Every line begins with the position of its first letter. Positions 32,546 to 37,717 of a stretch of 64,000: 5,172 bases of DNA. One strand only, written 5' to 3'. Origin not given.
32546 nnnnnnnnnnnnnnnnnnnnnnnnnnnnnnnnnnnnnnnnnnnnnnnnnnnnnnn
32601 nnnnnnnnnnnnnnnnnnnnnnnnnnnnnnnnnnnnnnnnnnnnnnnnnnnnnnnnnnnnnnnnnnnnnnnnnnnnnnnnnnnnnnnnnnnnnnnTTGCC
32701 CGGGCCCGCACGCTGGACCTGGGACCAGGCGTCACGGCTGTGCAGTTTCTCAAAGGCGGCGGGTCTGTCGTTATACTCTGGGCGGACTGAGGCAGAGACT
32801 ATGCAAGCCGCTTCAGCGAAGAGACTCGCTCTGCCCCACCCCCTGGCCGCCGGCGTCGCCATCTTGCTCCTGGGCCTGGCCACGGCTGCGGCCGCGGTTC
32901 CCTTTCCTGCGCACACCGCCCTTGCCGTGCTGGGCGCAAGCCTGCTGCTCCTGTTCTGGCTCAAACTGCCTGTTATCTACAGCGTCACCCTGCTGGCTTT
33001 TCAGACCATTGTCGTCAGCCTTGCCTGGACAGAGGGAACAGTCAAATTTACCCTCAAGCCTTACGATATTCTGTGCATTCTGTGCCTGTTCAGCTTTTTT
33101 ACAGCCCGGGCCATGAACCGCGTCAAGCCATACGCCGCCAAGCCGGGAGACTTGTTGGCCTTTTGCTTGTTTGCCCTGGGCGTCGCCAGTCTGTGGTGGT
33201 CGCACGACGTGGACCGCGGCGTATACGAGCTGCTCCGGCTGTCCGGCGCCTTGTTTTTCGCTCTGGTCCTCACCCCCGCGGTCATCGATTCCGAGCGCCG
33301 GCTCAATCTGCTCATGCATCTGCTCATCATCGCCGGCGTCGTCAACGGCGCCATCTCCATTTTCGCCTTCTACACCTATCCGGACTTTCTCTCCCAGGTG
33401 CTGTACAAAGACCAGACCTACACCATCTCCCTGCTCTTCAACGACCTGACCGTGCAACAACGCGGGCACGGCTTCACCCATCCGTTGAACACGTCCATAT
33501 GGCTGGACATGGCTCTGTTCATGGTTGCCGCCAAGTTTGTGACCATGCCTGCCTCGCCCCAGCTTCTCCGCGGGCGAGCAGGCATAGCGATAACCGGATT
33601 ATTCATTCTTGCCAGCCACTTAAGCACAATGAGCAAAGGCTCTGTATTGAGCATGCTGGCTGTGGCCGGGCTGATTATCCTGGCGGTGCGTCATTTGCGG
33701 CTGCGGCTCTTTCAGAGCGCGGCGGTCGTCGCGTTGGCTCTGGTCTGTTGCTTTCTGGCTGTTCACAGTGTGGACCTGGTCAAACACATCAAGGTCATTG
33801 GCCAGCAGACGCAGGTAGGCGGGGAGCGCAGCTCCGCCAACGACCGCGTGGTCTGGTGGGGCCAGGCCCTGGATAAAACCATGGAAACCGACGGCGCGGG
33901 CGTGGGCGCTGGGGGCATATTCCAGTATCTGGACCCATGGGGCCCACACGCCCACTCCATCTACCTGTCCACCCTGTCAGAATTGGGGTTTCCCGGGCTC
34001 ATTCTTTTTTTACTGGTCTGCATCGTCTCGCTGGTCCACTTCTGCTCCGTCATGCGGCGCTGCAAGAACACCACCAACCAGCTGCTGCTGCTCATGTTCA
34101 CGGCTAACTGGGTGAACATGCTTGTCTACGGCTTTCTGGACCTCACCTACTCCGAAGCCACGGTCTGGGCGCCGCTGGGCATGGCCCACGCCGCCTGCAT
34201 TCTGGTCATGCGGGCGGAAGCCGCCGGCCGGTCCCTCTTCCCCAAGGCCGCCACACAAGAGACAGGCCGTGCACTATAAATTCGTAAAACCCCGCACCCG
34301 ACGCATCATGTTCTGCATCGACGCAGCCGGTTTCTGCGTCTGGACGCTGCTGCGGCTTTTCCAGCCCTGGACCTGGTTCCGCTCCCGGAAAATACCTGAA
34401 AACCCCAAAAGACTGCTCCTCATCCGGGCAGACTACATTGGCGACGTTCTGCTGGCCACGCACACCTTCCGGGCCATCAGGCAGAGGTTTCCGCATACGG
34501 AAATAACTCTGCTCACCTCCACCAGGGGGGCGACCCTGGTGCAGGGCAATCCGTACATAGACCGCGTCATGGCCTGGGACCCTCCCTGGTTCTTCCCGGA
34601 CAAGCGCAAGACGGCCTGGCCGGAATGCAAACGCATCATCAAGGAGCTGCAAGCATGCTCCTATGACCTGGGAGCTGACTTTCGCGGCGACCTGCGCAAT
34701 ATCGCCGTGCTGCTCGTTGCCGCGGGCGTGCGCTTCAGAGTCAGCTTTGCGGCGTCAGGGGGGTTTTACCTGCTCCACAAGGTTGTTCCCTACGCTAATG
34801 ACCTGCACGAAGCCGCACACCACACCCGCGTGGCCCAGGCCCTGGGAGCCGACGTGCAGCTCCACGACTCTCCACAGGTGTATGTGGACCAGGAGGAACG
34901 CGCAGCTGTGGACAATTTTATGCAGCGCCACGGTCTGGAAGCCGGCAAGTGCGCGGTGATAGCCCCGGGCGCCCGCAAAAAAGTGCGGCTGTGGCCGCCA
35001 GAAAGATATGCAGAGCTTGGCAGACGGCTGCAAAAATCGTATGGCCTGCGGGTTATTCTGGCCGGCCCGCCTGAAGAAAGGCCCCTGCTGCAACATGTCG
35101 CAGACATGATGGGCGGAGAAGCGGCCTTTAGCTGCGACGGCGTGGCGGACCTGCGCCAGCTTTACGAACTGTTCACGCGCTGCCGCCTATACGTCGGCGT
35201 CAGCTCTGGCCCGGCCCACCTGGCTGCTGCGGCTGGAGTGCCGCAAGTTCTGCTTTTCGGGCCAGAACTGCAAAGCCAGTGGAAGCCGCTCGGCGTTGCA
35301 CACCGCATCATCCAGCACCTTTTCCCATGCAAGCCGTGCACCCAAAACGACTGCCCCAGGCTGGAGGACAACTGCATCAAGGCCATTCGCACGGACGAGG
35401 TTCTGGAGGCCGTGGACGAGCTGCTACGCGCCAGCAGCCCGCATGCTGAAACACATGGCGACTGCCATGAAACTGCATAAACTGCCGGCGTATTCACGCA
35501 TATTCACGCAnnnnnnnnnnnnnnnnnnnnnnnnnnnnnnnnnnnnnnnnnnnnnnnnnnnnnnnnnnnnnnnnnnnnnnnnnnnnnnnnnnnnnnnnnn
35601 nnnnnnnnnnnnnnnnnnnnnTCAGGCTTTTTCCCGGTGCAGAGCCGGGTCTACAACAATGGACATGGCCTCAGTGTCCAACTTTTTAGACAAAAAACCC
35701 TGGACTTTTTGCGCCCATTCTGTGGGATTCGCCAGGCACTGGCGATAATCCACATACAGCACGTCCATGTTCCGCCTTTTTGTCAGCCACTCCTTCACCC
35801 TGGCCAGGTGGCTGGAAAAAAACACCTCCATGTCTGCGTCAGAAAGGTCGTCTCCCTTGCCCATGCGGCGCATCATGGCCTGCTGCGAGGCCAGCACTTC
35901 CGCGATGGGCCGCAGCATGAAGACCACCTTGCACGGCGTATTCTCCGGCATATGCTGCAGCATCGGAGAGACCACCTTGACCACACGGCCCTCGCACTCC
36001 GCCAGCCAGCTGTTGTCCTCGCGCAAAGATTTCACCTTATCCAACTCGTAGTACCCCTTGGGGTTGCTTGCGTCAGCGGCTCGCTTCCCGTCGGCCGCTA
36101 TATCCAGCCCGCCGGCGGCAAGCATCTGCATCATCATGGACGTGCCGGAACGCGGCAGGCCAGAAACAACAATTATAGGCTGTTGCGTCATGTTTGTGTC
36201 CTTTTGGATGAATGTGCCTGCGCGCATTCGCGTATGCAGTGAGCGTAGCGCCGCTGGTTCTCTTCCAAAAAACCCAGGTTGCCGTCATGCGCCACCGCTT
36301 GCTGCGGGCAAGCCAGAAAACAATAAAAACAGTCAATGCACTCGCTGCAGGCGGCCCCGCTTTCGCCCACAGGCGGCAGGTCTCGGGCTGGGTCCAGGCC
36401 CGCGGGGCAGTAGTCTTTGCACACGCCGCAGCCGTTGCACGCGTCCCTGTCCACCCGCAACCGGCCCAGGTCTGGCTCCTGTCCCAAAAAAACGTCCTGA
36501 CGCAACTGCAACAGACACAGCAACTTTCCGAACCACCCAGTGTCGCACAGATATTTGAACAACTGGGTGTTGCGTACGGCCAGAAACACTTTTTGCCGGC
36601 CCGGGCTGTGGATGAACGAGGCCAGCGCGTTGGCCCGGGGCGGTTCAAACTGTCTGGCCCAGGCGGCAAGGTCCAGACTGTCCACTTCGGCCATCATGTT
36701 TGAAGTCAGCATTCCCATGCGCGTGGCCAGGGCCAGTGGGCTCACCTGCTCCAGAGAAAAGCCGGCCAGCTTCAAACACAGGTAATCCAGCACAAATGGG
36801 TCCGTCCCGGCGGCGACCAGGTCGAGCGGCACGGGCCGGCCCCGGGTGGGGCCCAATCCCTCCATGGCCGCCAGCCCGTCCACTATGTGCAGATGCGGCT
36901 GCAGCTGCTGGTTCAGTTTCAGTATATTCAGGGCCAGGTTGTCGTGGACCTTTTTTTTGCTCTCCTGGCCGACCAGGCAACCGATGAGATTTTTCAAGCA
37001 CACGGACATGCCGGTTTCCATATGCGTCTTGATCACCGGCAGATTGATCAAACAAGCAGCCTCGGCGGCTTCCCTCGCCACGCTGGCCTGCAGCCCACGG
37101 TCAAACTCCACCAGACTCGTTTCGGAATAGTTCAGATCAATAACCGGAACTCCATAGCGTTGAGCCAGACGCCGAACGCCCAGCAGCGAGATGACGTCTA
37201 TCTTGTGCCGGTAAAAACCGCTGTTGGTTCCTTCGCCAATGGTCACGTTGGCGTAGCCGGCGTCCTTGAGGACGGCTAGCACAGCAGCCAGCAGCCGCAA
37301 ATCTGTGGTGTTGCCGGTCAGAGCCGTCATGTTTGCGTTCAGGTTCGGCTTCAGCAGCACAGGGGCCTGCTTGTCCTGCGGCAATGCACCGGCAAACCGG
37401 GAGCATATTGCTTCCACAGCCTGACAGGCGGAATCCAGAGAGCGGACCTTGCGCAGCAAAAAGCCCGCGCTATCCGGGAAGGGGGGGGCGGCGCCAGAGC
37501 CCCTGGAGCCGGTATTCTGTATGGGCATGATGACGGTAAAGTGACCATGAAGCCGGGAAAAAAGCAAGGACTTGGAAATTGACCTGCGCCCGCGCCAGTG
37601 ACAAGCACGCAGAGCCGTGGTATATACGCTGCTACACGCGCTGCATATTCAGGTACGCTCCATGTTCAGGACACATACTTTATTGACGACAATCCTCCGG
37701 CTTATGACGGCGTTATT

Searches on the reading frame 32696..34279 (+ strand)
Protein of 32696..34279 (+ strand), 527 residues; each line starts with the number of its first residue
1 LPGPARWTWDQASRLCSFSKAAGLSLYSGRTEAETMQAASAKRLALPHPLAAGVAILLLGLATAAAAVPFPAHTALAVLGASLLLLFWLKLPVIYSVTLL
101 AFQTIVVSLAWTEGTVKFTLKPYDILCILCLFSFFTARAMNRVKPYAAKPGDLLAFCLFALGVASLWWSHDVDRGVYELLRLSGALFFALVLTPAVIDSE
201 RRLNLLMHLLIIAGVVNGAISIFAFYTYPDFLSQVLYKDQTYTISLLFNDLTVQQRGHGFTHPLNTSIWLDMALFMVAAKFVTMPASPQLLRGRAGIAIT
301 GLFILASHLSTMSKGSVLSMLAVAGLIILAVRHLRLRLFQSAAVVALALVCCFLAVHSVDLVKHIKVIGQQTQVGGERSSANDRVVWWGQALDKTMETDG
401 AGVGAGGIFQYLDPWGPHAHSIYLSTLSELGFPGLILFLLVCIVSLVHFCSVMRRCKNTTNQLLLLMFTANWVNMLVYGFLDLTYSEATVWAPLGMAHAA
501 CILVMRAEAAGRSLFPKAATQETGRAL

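Call 4: search_protein_families(library=pfam, proteins=[window:32696-34279:+], max_evalue=0.001)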
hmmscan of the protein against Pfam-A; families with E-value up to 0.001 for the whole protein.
window:32696-34279:+ (527 aa): 1 family
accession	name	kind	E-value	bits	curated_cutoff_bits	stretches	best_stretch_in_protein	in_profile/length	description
PF04932.20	Wzy_C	-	1e-12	48.5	31.7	1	302-439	4-149/149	O-Antigen ligase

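Call 5: search_protein_families(library=ncbifam, proteins=[window:32696-34279:+], max_evalue=0.001)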
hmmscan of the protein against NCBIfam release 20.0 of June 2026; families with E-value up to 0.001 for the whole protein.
window:32696-34279:+ (527 aa): 2 families
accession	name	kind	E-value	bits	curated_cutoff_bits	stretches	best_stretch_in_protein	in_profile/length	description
TIGR03097.1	PEP_O_lig_1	hypoth_equivalog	1.1e-09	37.7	188.1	1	294-462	194-361/408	putative O-glycosylation ligase, exosortase A system-associated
TIGR00947.1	2A73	equivalog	1.6e-07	30.7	366.4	1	303-485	207-403/425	IctB family putative bicarbonate transporter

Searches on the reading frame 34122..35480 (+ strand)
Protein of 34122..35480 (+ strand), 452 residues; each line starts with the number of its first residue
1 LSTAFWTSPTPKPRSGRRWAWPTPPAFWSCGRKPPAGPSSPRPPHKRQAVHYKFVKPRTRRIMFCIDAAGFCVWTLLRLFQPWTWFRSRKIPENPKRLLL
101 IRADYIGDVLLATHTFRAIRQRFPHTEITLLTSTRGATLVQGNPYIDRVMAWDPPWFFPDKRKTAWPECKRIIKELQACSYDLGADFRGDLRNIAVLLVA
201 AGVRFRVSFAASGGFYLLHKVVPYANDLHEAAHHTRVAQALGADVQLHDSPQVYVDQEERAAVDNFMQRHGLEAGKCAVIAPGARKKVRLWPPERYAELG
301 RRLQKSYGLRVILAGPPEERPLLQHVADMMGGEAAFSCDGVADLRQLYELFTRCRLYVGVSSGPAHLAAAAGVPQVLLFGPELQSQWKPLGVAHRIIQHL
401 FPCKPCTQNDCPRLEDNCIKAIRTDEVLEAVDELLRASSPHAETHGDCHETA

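Call 4: search_protein_families(library=pfam, proteins=[window:34122-35480:+], max_evalue=0.001)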
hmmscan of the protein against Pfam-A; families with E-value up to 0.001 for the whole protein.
window:34122-35480:+ (452 aa): 1 family
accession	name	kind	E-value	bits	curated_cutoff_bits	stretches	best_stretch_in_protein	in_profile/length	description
PF01075.23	Glyco_transf_9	-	5e-29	101.8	22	1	171-412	3-242/247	Glycosyltransferase family 9 (heptosyltransferase)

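Call 5: search_protein_families(library=ncbifam, proteins=[window:34122-35480:+], max_evalue=0.001)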
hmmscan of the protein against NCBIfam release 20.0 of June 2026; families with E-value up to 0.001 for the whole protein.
window:34122-35480:+ (452 aa): 6 families
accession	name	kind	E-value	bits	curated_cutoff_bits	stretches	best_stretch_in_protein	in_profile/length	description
TIGR02195.1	heptsyl_trn_II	equivalog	6.9e-32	110.9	134.6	1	98-435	2-338/339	lipopolysaccharide heptosyltransferase II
TIGR02201.1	heptsyl_trn_III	equivalog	1.4e-29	103.2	170.2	1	97-435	1-343/344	putative lipopolysaccharide heptosyltransferase III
NF007742.0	PRK10422.1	equivalog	9.6e-25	87.1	467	1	94-441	4-349/352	lipopolysaccharide core heptosyltransferase RfaQ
TIGR02193.1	heptsyl_trn_I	equivalog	1.8e-18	66.8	185.3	1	97-434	1-319/320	lipopolysaccharide heptosyltransferase I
NF008162.0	PRK10916.1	equivalog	9.7e-13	48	569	1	97-437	2-345/348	ADP-heptose--LPS heptosyltransferase RfaF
NF008204.0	PRK10964.1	equivalog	7.7e-06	25.2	437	1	97-381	2-281/322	lipopolysaccharide heptosyltransferase RfaC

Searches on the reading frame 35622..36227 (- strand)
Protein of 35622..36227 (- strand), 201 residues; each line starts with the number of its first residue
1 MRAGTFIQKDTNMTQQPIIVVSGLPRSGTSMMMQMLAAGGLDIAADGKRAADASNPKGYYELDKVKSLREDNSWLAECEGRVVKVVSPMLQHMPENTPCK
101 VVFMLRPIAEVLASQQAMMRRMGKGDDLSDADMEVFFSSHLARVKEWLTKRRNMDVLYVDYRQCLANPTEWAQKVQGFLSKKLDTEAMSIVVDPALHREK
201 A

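Call 4: search_protein_families(library=pfam, proteins=[window:35622-36227:-], max_evalue=0.001)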
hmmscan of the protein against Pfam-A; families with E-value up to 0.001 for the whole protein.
window:35622-36227:- (201 aa): 2 families
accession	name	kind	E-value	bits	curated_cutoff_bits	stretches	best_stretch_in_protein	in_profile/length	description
PF00685.33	Sulfotransfer_1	-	2.1e-13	50.7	22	1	19-192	4-192/255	Sulfotransferase domain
PF13469.12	Sulfotransfer_3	-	1.8e-09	38.6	27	1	17-62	1-31/216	Sulfotransferase family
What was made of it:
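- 35622..36227 (-): Sulfotransferase, co-transcribed with DUF362fer4 in this window only. PF00685, E 2e-13 (call 4).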

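Call 5: search_protein_families(library=ncbifam, proteins=[window:35622-36227:-], max_evalue=0.001)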
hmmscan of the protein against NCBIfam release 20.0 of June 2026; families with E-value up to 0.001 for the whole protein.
window:35622-36227:- (201 aa): 0 families

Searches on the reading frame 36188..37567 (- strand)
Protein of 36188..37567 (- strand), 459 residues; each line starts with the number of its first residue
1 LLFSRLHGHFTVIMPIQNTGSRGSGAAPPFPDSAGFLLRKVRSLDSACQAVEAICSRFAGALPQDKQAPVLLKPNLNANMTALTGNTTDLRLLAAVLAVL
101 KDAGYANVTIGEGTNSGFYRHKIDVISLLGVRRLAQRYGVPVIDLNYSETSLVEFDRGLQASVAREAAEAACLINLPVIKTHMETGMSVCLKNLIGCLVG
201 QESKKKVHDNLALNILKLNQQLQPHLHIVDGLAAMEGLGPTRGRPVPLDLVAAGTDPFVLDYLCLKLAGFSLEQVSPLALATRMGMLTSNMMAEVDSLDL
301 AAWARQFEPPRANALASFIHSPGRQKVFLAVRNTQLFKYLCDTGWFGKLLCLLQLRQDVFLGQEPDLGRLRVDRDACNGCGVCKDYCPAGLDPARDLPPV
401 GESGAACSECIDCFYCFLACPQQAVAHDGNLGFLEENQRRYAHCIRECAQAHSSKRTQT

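Call 4: search_protein_families(library=pfam, proteins=[window:36188-37567:-], max_evalue=0.001)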
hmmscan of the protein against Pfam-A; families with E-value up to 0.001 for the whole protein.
window:36188-37567:- (459 aa): 8 families
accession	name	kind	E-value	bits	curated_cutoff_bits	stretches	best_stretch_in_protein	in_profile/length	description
PF04015.17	DUF362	-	2.3e-43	149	24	1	70-265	1-199/200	Domain of unknown function (DUF362)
PF12837.12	Fer4_6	-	5.4e-06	26.5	25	1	371-390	3-22/24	4Fe-4S binding domain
PF12838.12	Fer4_7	-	7.8e-06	26.7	27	0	368-390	29-51/52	4Fe-4S dicluster domain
PF00037.32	Fer4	-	8.3e-06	25.8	21.1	1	371-390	2-21/24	4Fe-4S binding domain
PF13237.11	Fer4_10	-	3.3e-05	24.2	25.5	1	370-421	2-53/53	4Fe-4S dicluster domain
PF12797.12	Fer4_2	-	5e-05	23.4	24.5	1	370-389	3-22/22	4Fe-4S binding domain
PF13187.11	Fer4_9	-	0.00026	21.4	27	1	376-424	1-51/52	4Fe-4S dicluster domain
PF14697.11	Fer4_21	-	0.00043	20.8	35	0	370-388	34-52/59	4Fe-4S dicluster domain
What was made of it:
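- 36188..37567 (-): DUF362 paralogue with a C-terminal 2x[4Fe-4S] ferredoxin domain ('DUF362fer4'), 459 aa; probable partner of the ligase/DUF362cys pair. PF04015 plus Fer4 families (call 4).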

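Call 5: search_protein_families(library=ncbifam, proteins=[window:36188-37567:-], max_evalue=0.001)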
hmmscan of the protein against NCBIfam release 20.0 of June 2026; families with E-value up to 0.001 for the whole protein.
window:36188-37567:- (459 aa): 14 families
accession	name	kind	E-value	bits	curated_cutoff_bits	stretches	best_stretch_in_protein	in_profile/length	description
NF052623.1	Npun_F2552_fam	equivalog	3.8e-24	85.7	500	1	68-291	38-262/314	Npun_F2552 family protein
NF038196.1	ferrodoxin_EFR1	subfamily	5.1e-08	33.2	75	1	370-441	180-241/242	EFR1 family ferrodoxin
NF040684.1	PorD_Arch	equivalog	8.5e-07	29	120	0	409-432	33-56/85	pyruvate synthase subunit PorD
TIGR02179.1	PorD_KorD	subfamily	4.6e-06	26.6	60.05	0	369-389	49-69/78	2-oxoacid:acceptor oxidoreductase, delta subunit, pyruvate/2-ketoisovalerate family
NF007204.0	PRK09625.1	equivalog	1.1e-05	25.5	125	0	372-389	86-103/133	pyruvate flavodoxin oxidoreductase subunit delta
NF006221.0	PRK08348.1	subfamily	1.2e-05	25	124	1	368-430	37-97/136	NADH-plastoquinone oxidoreductase subunit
NF043039.1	HgcAB_like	equivalog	6e-05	22.8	285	1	363-425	288-349/350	HgcAB-like fusion protein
NF045490.1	FdxA_Protbact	equivalog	0.00029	21.1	135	0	408-449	38-76/104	ferredoxin FdxA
NF040864.1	HgcB_ferredoxin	equivalog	0.00033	20.4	99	1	368-429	7-65/93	mercury methylation ferredoxin HgcB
NF007203.0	PRK09624.1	equivalog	0.00066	19.9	171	0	372-389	78-95/105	pyuvate ferredoxin oxidoreductase subunit delta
NF007202.0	PRK09623.1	equivalog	0.00071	19.9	166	0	368-389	74-95/105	3-methyl-2-oxobutanoate dehydrogenase subunit delta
NF058577.1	FdxA_fam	equivalog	0.0008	19.5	65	0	371-390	32-51/52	4Fe-4S ferredoxin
NF045763.1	PhenlGlyoxDHPadF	equivalog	0.00092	19.4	150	0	372-388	57-73/78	NADH-dependent phenylglyoxylate dehydrogenase subunit delta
TIGR04395.1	cutC_activ_rSAM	equivalog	0.00094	18.5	360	0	372-430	51-108/309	choline TMA-lyase-activating enzyme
